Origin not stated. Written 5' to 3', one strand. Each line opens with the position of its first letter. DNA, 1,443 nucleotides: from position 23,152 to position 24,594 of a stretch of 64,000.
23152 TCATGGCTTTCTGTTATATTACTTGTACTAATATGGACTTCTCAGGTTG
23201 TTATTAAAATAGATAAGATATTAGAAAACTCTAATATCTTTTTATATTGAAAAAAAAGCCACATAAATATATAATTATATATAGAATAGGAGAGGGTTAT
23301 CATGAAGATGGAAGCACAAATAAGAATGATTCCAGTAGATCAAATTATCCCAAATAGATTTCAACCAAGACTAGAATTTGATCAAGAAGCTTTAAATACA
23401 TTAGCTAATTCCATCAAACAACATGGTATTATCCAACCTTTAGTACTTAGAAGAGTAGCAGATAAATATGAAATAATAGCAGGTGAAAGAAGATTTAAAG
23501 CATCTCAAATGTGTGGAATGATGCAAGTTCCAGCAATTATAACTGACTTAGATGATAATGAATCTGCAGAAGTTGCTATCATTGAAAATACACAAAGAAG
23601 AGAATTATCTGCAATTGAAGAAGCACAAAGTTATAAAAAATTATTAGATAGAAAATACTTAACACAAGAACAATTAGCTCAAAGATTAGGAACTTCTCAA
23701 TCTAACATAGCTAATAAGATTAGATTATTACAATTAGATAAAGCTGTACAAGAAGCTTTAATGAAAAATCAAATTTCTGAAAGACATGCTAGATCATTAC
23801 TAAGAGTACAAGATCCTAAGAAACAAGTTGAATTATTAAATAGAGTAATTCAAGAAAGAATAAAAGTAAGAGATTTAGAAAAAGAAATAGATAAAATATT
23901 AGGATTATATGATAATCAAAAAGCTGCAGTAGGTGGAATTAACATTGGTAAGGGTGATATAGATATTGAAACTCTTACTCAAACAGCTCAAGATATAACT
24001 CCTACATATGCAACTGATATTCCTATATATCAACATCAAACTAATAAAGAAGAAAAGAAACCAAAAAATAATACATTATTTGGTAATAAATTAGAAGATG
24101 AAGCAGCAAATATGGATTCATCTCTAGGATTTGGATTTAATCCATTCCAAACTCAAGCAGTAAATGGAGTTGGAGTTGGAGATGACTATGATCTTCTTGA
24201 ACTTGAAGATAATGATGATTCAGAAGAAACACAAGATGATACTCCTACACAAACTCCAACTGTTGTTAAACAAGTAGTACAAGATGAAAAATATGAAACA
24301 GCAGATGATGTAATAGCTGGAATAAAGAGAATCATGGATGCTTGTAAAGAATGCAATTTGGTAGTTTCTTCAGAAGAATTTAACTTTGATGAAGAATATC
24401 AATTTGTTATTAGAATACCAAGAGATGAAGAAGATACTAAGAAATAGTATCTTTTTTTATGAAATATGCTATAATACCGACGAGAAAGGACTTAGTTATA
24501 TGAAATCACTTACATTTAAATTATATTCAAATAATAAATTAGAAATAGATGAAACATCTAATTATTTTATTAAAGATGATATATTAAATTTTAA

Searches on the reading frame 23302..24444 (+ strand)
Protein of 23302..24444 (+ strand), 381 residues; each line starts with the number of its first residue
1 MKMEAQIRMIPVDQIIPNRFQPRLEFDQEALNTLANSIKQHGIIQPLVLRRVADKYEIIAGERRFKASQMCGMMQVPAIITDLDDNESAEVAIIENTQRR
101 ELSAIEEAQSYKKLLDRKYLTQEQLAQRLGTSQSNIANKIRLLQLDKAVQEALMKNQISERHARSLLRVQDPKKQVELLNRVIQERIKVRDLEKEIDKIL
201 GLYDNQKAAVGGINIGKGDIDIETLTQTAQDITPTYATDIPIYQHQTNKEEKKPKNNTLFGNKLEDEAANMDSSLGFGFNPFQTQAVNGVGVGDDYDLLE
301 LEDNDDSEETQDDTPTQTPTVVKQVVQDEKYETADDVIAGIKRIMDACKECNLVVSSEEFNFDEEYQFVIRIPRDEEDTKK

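Call 53: search_protein_families(library=pfam, proteins=[window:23302-24444:+], max_evalue=0.001)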
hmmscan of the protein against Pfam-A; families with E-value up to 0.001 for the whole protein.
window:23302-24444:+ (381 aa): 2 families
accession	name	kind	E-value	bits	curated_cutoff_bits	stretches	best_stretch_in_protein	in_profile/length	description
PF02195.25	ParB_N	-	5.1e-34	116.6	26.3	1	6-98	2-95/95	ParB N-terminal domain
PF17762.8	HTH_ParB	-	5.2e-32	110.5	22.6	1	101-199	2-100/102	ParB HTH domain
